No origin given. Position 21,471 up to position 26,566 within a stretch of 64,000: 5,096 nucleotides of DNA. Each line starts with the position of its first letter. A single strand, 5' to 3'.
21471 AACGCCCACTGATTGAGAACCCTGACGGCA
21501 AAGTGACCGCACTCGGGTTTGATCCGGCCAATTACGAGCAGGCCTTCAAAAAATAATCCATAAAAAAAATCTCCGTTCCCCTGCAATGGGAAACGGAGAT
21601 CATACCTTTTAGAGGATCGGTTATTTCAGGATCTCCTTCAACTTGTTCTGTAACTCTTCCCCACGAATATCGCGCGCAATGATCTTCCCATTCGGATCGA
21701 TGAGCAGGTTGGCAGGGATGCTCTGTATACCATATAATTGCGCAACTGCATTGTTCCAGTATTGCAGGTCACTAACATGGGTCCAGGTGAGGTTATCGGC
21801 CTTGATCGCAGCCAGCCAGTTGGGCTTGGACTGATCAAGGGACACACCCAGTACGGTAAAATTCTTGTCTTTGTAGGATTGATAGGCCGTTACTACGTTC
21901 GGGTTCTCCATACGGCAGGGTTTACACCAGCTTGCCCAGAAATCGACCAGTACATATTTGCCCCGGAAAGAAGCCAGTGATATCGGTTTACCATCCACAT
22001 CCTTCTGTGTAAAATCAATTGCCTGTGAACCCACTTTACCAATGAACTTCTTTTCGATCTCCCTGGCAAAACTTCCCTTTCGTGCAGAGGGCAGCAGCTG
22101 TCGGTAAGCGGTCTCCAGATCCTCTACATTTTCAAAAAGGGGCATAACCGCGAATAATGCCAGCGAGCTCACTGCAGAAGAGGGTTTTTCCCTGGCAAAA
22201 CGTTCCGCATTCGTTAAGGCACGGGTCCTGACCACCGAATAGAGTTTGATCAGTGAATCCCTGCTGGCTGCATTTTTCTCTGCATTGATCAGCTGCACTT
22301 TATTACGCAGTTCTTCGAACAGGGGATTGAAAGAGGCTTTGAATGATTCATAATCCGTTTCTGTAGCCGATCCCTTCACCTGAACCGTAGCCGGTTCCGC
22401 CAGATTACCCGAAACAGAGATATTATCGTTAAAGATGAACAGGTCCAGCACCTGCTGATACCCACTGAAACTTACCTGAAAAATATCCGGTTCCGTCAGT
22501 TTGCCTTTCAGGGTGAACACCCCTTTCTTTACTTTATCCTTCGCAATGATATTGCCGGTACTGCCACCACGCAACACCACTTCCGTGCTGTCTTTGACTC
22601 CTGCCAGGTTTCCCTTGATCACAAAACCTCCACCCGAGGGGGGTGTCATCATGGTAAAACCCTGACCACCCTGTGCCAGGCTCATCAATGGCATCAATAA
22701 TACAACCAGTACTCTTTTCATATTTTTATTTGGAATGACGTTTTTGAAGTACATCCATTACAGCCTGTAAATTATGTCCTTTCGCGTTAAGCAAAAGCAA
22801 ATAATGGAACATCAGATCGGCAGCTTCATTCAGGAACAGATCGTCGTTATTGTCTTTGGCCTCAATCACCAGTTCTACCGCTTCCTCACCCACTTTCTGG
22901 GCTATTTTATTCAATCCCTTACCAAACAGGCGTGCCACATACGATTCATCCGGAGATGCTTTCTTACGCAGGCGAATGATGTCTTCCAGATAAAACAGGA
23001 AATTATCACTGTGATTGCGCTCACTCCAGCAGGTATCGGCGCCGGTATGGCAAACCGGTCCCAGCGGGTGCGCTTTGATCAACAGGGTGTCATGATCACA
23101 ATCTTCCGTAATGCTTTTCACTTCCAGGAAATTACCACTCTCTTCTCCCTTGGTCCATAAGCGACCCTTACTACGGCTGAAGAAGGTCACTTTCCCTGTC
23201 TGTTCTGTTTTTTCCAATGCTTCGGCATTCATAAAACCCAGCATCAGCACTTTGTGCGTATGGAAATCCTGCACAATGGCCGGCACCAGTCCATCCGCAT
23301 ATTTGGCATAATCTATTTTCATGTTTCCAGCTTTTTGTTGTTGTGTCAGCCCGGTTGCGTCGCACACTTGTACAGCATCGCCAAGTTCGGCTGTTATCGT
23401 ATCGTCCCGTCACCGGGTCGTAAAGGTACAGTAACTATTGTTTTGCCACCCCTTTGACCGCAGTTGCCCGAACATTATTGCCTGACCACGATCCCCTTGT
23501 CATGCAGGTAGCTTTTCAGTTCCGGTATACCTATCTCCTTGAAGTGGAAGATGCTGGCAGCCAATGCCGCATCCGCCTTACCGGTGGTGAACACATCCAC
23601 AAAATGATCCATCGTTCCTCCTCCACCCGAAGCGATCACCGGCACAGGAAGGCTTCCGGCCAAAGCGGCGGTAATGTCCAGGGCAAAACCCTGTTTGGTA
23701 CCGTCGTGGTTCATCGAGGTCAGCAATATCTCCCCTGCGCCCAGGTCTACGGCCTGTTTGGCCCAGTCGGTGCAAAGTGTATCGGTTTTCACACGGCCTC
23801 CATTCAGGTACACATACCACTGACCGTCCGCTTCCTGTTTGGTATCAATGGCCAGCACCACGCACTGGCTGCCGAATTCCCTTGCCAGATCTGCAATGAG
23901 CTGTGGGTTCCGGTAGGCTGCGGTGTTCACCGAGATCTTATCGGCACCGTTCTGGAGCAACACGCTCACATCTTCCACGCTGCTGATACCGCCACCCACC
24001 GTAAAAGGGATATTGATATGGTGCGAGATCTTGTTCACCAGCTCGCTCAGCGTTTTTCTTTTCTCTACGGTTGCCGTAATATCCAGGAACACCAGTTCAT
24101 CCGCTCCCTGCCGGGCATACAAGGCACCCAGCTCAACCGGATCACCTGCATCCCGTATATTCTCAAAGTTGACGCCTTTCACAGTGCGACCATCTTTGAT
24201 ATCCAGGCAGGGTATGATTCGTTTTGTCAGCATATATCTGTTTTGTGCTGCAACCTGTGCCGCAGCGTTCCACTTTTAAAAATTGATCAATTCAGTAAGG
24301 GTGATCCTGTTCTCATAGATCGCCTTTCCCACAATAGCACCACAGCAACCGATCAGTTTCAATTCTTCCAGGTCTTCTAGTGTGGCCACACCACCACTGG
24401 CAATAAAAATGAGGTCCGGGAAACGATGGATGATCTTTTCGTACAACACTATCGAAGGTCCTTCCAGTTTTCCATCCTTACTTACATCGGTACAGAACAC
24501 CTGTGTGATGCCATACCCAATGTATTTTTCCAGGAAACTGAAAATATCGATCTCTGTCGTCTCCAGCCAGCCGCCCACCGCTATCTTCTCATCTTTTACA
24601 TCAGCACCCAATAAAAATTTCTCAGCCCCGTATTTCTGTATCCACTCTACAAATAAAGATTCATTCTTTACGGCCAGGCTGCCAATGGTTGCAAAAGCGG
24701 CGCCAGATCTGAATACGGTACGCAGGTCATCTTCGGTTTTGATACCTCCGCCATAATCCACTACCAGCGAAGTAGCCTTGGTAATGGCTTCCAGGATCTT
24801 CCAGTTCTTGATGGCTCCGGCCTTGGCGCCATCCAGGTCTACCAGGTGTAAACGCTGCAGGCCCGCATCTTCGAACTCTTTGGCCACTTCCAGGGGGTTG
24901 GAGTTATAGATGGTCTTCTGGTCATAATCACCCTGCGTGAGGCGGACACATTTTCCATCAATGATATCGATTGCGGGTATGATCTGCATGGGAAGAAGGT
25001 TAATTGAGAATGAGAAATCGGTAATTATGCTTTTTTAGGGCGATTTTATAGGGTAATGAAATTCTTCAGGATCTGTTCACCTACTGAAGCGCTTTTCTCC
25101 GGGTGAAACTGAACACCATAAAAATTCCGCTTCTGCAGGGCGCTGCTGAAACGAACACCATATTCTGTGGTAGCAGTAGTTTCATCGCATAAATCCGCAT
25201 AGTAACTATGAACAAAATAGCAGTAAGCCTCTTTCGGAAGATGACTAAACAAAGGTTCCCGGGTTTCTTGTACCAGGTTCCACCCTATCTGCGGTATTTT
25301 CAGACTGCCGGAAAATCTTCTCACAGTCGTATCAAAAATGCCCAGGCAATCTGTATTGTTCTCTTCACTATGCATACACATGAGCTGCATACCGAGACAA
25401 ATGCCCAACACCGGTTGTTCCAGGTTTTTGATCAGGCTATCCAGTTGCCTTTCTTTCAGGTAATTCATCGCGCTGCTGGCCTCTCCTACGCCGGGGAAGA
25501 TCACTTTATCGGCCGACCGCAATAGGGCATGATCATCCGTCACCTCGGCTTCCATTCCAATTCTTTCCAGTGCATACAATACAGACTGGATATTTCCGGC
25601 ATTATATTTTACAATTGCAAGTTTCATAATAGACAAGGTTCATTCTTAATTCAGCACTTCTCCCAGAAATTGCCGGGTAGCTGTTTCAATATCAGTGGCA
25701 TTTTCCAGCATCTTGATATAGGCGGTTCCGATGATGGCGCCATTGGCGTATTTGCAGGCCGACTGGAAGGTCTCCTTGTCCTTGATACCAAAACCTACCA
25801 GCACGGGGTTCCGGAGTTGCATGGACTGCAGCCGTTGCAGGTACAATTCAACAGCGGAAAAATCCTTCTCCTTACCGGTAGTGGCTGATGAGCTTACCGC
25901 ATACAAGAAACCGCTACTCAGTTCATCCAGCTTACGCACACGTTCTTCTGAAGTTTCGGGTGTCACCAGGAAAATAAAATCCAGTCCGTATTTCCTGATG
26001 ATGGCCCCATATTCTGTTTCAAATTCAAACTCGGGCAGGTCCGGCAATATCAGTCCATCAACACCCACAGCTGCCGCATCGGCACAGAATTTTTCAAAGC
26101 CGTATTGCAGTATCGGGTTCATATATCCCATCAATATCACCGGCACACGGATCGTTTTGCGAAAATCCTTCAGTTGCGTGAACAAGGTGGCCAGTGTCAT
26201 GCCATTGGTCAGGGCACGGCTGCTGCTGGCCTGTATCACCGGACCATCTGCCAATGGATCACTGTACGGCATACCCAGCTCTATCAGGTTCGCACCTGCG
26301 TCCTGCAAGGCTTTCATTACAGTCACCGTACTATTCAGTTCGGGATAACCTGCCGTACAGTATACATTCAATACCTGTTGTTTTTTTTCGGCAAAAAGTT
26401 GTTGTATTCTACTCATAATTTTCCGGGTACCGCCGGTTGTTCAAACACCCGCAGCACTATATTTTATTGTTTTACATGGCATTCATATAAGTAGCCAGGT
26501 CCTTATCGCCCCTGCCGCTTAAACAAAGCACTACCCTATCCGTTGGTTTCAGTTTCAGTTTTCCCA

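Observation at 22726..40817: trp operon nested inside the his operon, so hisHAF(IE) appear to sit behind a Trp attenuator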

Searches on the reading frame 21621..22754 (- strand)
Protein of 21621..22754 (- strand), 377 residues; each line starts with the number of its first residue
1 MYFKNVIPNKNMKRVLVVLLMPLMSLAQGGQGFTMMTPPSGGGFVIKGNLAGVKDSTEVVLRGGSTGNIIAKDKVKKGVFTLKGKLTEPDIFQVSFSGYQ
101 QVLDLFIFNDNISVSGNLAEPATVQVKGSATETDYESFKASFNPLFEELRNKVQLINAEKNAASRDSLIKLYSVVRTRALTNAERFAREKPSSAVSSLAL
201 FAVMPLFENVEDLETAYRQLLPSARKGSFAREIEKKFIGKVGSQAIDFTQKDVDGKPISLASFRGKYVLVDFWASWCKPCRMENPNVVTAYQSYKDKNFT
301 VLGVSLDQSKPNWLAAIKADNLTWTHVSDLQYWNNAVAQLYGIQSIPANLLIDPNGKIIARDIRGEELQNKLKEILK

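Call 4: search_protein_families(library=pfam, proteins=[window:21621-22754:-])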
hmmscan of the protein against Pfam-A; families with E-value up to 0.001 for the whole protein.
window:21621-22754:- (377 aa): 7 families
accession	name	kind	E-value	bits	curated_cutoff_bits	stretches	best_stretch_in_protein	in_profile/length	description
PF00578.27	AhpC-TSA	-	6.9e-25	87.8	26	1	241-359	1-122/124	AhpC/TSA family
PF13905.12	Thioredoxin_8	-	4.5e-22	78.6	27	1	265-358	1-94/94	Thioredoxin-like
PF08534.16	Redoxin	-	4e-21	75.8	26.6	1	240-367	1-137/148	Redoxin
PF00085.26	Thioredoxin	-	6.7e-11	42.5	23.5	1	266-310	19-62/103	Thioredoxin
PF14289.11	DUF4369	-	2.4e-08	34.9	25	1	44-135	1-91/91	Domain of unknown function (DUF4369)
PF13098.12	Thioredoxin_2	-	3.6e-07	30.9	27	1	264-368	4-96/104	Thioredoxin-like domain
PF00255.25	GSHPx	-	1.3e-05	25.1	27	1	247-308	3-63/108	Glutathione peroxidase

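Call 73: search_protein_families(library=ncbifam, proteins=[window:21621-22721:-])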
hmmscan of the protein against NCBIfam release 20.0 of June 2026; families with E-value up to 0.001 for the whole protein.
window:21621-22721:- (366 aa): 12 families
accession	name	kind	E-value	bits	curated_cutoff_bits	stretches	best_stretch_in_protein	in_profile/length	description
NF002854.0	PRK03147.1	subfamily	7.1e-27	94.4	170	1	224-365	32-169/176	thiol-disulfide oxidoreductase ResA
NF047696.1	ThlDiSintTplARhiz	equivalog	2.3e-19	70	230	1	236-349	79-195/219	thiol:disulfide interchange protein TlpA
NF041202.1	StoA_CxxC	exception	1.7e-12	47.5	210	1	235-351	34-148/163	endospore biogenesis thiol-disulfide oxidoreductase StoA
NF041054.1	WAxxUGC_long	equivalog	2.7e-12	46.7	300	1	233-348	83-195/354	ResA-like WAxxUGC motif-containing protein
TIGR01068.1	thioredoxin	equivalog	1.7e-11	44.2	96.8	1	255-297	15-56/101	thioredoxin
TIGR00385.1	dsbE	subfamily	6.3e-09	35.7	123.15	1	216-358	25-160/173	DsbE family thiol:disulfide interchange protein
NF006898.0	PRK09381.1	equivalog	1.1e-08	35.5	138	1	256-298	23-64/109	thioredoxin TrxA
NF006960.0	PRK09437.1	equivalog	1.2e-07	31.8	140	1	229-332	5-105/156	thioredoxin-dependent thiol peroxidase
NF008229.0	PRK10996.1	equivalog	4.2e-05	23.3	125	1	255-275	53-73/141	thioredoxin TrxC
NF047697.1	ThioredTrxAClost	equivalog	0.00012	22.3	140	1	255-291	18-55/105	thioredoxin TrxA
NF045694.1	seleno_TsoB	exception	0.00057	18.1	805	1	247-293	467-515/572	rhodanese/DsbD fusion-like selenoprotein TsoB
NF011941.0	PRK15412.1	equivalog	0.00059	19.4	359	1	253-351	67-159/185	thiol:disulfide interchange protein DsbE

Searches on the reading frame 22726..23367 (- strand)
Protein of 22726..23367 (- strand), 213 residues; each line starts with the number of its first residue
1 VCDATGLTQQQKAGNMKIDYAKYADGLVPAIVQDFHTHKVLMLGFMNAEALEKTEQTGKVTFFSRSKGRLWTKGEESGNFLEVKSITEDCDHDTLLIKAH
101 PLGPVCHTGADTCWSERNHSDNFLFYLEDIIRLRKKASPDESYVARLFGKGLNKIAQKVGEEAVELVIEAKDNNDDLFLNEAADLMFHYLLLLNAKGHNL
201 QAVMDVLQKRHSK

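Call 4: search_protein_families(library=pfam, proteins=[window:22726-23367:-])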
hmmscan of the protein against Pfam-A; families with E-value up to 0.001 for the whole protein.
window:22726-23367:- (213 aa): 2 families
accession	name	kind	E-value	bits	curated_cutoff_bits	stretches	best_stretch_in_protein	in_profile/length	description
PF01502.23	PRA-CH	-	1.7e-31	108.3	27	1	42-114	1-73/74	Phosphoribosyl-AMP cyclohydrolase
PF01503.22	PRA-PH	-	8.6e-18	65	21.3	1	127-211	4-86/86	Phosphoribosyl-ATP pyrophosphohydrolase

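Call 73: search_protein_families(library=ncbifam, proteins=[window:22726-23322:-])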
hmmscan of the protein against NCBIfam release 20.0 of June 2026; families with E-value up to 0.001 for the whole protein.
window:22726-23322:- (198 aa): 6 families
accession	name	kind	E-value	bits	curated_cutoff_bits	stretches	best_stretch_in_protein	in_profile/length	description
NF002747.0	PRK02759.1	equivalog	1.3e-80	269.9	187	1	2-197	9-206/208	bifunctional phosphoribosyl-AMP cyclohydrolase/phosphoribosyl-ATP diphosphatase HisIE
NF000768.0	PRK00051.1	equivalog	5.8e-39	132.6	126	1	8-104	19-115/131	phosphoribosyl-AMP cyclohydrolase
TIGR03188.1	histidine_hisI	equivalog_domain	4.3e-27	94.2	42.7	1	111-192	3-84/84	phosphoribosyl-ATP diphosphatase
NF001613.0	PRK00400.1-5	equivalog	5.8e-27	93.8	120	1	108-197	5-94/107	phosphoribosyl-ATP diphosphatase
NF001611.0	PRK00400.1-3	equivalog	1.2e-25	89.7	99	1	106-196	4-94/108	phosphoribosyl-ATP diphosphatase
NF001610.0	PRK00400.1-1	equivalog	4.6e-05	23.5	104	1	119-190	20-91/93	phosphoribosyl-ATP diphosphatase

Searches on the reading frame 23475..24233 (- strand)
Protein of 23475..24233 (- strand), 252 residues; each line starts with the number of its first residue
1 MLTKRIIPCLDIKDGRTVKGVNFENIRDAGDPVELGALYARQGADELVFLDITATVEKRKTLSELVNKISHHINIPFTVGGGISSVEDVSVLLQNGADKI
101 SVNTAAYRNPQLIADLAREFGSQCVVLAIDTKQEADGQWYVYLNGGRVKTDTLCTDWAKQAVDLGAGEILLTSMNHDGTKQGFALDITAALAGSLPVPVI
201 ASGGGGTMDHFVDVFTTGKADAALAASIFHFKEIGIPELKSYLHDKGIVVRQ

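Call 4: search_protein_families(library=pfam, proteins=[window:23475-24233:-])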
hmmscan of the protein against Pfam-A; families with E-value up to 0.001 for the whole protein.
window:23475-24233:- (252 aa): 4 families
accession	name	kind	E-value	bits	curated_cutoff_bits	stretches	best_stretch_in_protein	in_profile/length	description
PF00977.27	His_biosynth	-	4.5e-79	265.5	23.6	1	5-234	1-227/228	Histidine biosynthesis protein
PF01207.24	Dus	-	7.7e-05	22.4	20.4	1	65-115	175-226/311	Dihydrouridine synthase (Dus)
PF03060.21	NMO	-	7.9e-05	22.6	28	0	57-105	177-224/331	Nitronate monooxygenase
PF02581.23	TMP-TENI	-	0.00011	22.1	27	0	42-105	114-179/180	Thiamine monophosphate synthase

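Call 73: search_protein_families(library=ncbifam, proteins=[window:23475-24233:-])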
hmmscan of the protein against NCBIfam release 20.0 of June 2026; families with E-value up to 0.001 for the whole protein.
window:23475-24233:- (252 aa): 19 families
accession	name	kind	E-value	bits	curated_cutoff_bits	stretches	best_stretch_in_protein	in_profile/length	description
TIGR00735.1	hisF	equivalog_domain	6.9e-105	349.9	294.55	1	1-251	1-254/254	imidazole glycerol phosphate synthase subunit HisF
TIGR03572.1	WbuZ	equivalog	1.3e-78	263.5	299.7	1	1-231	1-232/232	glycosyl amidation-associated protein WbuZ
NF038364.1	AglZ_HisF2_fam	equivalog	5.3e-62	209.4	310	1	2-233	1-232/248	AglZ/HisF2 family acetamidino modification protein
NF010112.0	PRK13585.1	equivalog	6.6e-40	137.2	243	1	5-229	4-225/241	1-(5-phosphoribosyl)-5-[(5-phosphoribosylamino)methylideneamino]imidazole-4-carboxamide isomerase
TIGR00007.1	TIGR00007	equivalog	3.6e-34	118.4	228.95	1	6-211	1-204/231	1-(5-phosphoribosyl)-5-[(5-phosphoribosylamino)methylideneamino]imidazole-4-carboxamide isomerase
TIGR01919.1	hisA-trpF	equivalog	1.6e-20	73.7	306.45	1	6-215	5-212/243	bifunctional 1-(5-phosphoribosyl)-5-((5-phosphoribosylamino)methylideneamino)imidazole-4-carboxamide isomerase/phosphoribosylanthranilate is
NF010113.0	PRK13586.1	equivalog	1.6e-16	60.7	238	1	5-188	3-182/232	1-(5-phosphoribosyl)-5-((5-phosphoribosylamino)methylideneamino)imidazole-4-carboxamide isomerase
NF010114.0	PRK13587.1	equivalog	1.4e-13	51.1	305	1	47-205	49-201/234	1-(5-phosphoribosyl)-5-((5-phosphoribosylamino)methylideneamino)imidazole-4-carboxamide isomerase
NF003156.0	PRK04128.1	equivalog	1e-10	41.9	285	1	5-183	3-173/231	1-(5-phosphoribosyl)-5-((5-phosphoribosylamino)methylideneamino)imidazole-4-carboxamide isomerase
TIGR02129.1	hisA_euk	equivalog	7.2e-10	39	229.3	1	77-228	80-237/255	phosphoribosylformimino-5-aminoimidazole carboxamide ribotide isomerase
NF010712.0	PRK14114.1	equivalog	1.4e-08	34.5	327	1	7-205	4-197/241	1-(5-phosphoribosyl)-5-((5-phosphoribosylamino)methylideneamino)imidazole-4-carboxamide isomerase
TIGR00734.1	hisAF_rel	hypoth_equivalog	2.4e-07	30.8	179.85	1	46-106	156-216/221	HisA/HisF family protein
NF003198.0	PRK04169.1-2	subfamily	2.1e-06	27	247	1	59-112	182-235/249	geranylgeranylglyceryl/heptaprenylglyceryl phosphate synthase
NF005574.0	PRK07259.1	equivalog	4.4e-06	25.8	269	1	65-122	228-285/304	dihydroorotate dehydrogenase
TIGR01768.1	GGGP-family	subfamily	3.1e-05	23.6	113.25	1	46-110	151-215/224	geranylgeranylglyceryl phosphate synthase family protein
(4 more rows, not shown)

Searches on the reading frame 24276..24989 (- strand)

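Call 4: search_protein_families(library=pfam, proteins=[window:24276-24989:-])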
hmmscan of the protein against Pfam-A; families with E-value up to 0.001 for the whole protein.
window:24276-24989:- (237 aa): 1 family
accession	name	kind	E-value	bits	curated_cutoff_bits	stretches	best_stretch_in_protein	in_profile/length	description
PF00977.27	His_biosynth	-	5.1e-70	235.9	23.6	1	2-230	1-228/228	Histidine biosynthesis protein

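Call 73: search_protein_families(library=ncbifam, proteins=[window:24276-24989:-])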
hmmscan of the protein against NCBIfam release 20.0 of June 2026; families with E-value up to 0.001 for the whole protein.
window:24276-24989:- (237 aa): 11 families
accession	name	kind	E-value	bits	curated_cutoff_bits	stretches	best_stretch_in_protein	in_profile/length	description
TIGR00007.1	TIGR00007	equivalog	6.1e-73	245.2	228.95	1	3-233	1-230/231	1-(5-phosphoribosyl)-5-[(5-phosphoribosylamino)methylideneamino]imidazole-4-carboxamide isomerase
NF010112.0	PRK13585.1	equivalog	1.8e-55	188.1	243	1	1-235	3-235/241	1-(5-phosphoribosyl)-5-[(5-phosphoribosylamino)methylideneamino]imidazole-4-carboxamide isomerase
NF003156.0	PRK04128.1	equivalog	1.4e-42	146.2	285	1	1-235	2-225/231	1-(5-phosphoribosyl)-5-((5-phosphoribosylamino)methylideneamino)imidazole-4-carboxamide isomerase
TIGR01919.1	hisA-trpF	equivalog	6e-41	140.6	306.45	1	2-234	4-238/243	bifunctional 1-(5-phosphoribosyl)-5-((5-phosphoribosylamino)methylideneamino)imidazole-4-carboxamide isomerase/phosphoribosylanthranilate is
NF010114.0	PRK13587.1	equivalog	1.1e-39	136.5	305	1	2-227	3-227/234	1-(5-phosphoribosyl)-5-((5-phosphoribosylamino)methylideneamino)imidazole-4-carboxamide isomerase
NF010113.0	PRK13586.1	equivalog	1.9e-29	103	238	1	1-229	2-226/232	1-(5-phosphoribosyl)-5-((5-phosphoribosylamino)methylideneamino)imidazole-4-carboxamide isomerase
NF010712.0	PRK14114.1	equivalog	1.7e-24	86.7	327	1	1-230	1-232/241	1-(5-phosphoribosyl)-5-((5-phosphoribosylamino)methylideneamino)imidazole-4-carboxamide isomerase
NF038364.1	AglZ_HisF2_fam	equivalog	2.2e-20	73.1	310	1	3-221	5-225/248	AglZ/HisF2 family acetamidino modification protein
TIGR03572.1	WbuZ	equivalog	8.6e-20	71.1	299.7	1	2-220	5-225/232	glycosyl amidation-associated protein WbuZ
TIGR00735.1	hisF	equivalog_domain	9.2e-20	71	294.55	1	2-229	5-237/254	imidazole glycerol phosphate synthase subunit HisF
TIGR00734.1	hisAF_rel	hypoth_equivalog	1.9e-15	57.3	179.85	1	1-227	1-219/221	HisA/HisF family protein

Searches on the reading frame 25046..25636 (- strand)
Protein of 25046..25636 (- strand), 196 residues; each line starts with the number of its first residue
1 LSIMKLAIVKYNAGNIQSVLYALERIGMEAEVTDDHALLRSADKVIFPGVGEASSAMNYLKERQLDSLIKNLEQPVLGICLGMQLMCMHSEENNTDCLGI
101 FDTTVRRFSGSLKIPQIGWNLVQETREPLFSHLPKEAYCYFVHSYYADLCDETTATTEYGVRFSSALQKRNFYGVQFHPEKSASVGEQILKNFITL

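Call 4: search_protein_families(library=pfam, proteins=[window:25046-25636:-])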
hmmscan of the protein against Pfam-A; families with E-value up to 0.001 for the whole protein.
window:25046-25636:- (196 aa): 4 families
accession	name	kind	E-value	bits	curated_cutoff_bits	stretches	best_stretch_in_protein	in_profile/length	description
PF00117.34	GATase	-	3.2e-21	76.3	22.8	1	15-194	9-187/190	Glutamine amidotransferase class-I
PF01174.25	SNO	-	3.5e-10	40.5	27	1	14-193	6-182/188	SNO glutamine amidotransferase family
PF07685.20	GATase_3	-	2.3e-06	27.8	27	1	31-105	29-115/196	CobB/CobQ-like glutamine amidotransferase domain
PF07722.19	Peptidase_C26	-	0.00018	21.8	20.5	0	71-87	103-119/219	Peptidase C26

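Call 13: find_related_loci(query=window:25046-25618:-, collection=genome_contigs, flank=10000)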
Query window:25046-25618:- (190 aa) in genome_contigs; peptide patterns used: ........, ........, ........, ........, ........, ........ (x = any residue, [..] = any of these).
600 stretches matched a pattern (row limit reached: there are more); 571 encode a relative of the query (tblastn E <= 1e-3); the best 80 are kept; 80 distinct loci.
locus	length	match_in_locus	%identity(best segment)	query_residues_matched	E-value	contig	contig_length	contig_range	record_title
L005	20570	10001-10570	95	1-190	7e-123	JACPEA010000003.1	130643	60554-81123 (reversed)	MAG: Bacteroidetes bacterium isolate NC_groundwater_323_Ag_B-0.1um_47_15 GD18-4_B1_scaffold_22181, whole genome shotgun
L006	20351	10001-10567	78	2-190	1e-103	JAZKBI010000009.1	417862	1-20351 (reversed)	MAG: Bacteroidota bacterium isolate ADI_H3L2_1_122_18_3-bin075 ADIH3L21_B075_0_000000000009, whole genome shotgun sequen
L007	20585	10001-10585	70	2-190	4e-93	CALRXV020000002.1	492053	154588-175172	MAG: Chitinophaga pinensis isolate JJ-KV1159-161-2-mx-bin596 genome assembly, contig: JJ-KV1159-161-C2, whole genome sho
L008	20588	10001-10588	70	1-190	3e-92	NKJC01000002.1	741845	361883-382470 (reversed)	MAG: Chitinophagaceae bacterium BSSC1 NODE_14, whole genome shotgun sequence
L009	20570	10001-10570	72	2-188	9e-91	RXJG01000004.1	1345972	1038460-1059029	MAG: Sphingobacteriales bacterium isolate AWTP1-9 sample_193_scaffold_16, whole genome shotgun sequence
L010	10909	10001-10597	69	1-188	3e-90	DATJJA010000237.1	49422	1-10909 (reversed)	MAG TPA_asm: Puia sp. isolate SMAG_U15553 k141_7618394, whole genome shotgun sequence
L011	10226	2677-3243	71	2-190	3e-89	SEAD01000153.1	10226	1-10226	MAG: Chitinophagaceae bacterium isolate PMG_220 scaffold_11987, whole genome shotgun sequence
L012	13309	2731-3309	70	1-190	5e-89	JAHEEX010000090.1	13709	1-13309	MAG: Sphingobacteriales bacterium isolate Ww30 NODE_941_length_13709_cov_3.704887, whole genome shotgun sequence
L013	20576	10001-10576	68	2-190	3e-88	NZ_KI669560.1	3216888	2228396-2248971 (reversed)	Sediminibacterium sp. C3 isolate Sediminibacterium sp. C3 scf7180000002434, whole genome shotgun sequence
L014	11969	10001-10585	68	2-190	1e-87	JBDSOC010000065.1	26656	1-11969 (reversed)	MAG: Chitinophagaceae bacterium isolate cluster1_bin.430 k127_63338, whole genome shotgun sequence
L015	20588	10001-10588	67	1-190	3e-87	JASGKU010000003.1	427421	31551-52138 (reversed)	MAG: Agriterribacter sp. isolate 5N619 JMF-2111-06-0005.ont.bin.619_2, whole genome shotgun sequence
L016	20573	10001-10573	69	2-189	5e-87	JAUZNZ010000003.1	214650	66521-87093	MAG: Bacteroidota bacterium isolate bin9(0d) AEDEMCPJ_3, whole genome shotgun sequence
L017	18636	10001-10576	68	2-190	4e-87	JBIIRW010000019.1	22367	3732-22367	MAG: Sediminibacterium sp. isolate ME2003-10-27_3300042673_group2_bin181 Rohwer_bin531_scaffold_848_c1, whole genome sho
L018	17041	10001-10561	69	1-188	2e-86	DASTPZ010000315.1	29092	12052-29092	MAG TPA_asm: Flavisolibacter sp. isolate SMAG_U2210 k141_633355, whole genome shotgun sequence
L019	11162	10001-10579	67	2-190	4e-86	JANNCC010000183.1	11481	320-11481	MAG: Chitinophagaceae bacterium isolate OTE_78_metabat_244_sub OTE_78_k141_2161133, whole genome shotgun sequence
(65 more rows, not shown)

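Call 73: search_protein_families(library=ncbifam, proteins=[window:25046-25618:-])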
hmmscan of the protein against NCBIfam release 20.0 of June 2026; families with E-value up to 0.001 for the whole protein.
window:25046-25618:- (190 aa): 20 families
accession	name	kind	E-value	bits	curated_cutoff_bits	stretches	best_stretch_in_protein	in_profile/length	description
TIGR01855.1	IMP_synth_hisH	equivalog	1e-63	214.7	105.4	1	1-189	2-197/198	imidazole glycerol phosphate synthase subunit HisH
NF010608.0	PRK14004.1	equivalog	7.3e-34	117.3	216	1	1-189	3-208/210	imidazole glycerol phosphate synthase subunit HisH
NF001975.0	PRK00758.1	equivalog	7.6e-14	51.7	198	2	13-84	17-85/185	GMP synthase subunit A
TIGR00888.1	guaA_Nterm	equivalog_domain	1.4e-13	50.7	172.15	2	147-189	139-182/188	glutamine-hydrolyzing GMP synthase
NF000848.1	PRK00074.1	equivalog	2.1e-12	46.4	400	1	37-189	43-185/512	glutamine-hydrolyzing GMP synthase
TIGR00566.1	trpG_papA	subfamily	5.3e-09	36.1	121.05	1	35-189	45-191/192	glutamine amidotransferase of anthranilate synthase or aminodeoxychorismate synthase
TIGR03800.1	PLP_synth_Pdx2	equivalog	7.8e-09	35.7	105.55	1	8-102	9-105/184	pyridoxal 5'-phosphate synthase glutaminase subunit PdxT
TIGR01823.1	PabB-fungal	equivalog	3.9e-08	32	442.55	1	39-190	58-203/742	aminodeoxychorismate synthase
NF010081.0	PRK13566.1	equivalog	6.9e-08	31.2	645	1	55-188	589-717/729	anthranilate synthase component I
NF005367.0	PRK06895.1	equivalog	8.4e-08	32.3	265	1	68-189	73-187/190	anthranilate synthase component II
NF005072.0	PRK06490.1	equivalog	1.4e-07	30.7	339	1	34-176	58-188/251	glutamine amidotransferase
NF001989.1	PRK00784.1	equivalog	2.1e-07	30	273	1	21-96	272-356/480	cobyric acid synthase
NF005849.0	PRK07765.1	equivalog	9.6e-06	25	308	1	24-188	35-189/219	aminodeoxychorismate/anthranilate synthase component II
TIGR00313.1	cobQ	equivalog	1.4e-05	24.2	309.9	1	33-97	282-357/477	cobyric acid synthase CobQ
NF011201.0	PRK14607.1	equivalog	5.5e-05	22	670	1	68-189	74-187/534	bifunctional anthranilate synthase component II/anthranilate phosphoribosyltransferase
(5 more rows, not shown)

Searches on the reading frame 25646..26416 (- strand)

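Call 4: search_protein_families(library=pfam, proteins=[window:25646-26416:-])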
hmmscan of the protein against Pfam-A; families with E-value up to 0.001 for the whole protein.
window:25646-26416:- (256 aa): 1 family
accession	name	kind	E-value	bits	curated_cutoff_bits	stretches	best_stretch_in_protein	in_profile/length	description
PF00290.26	Trp_syntA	-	1.9e-75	253.6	27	1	10-248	6-245/259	Tryptophan synthase alpha chain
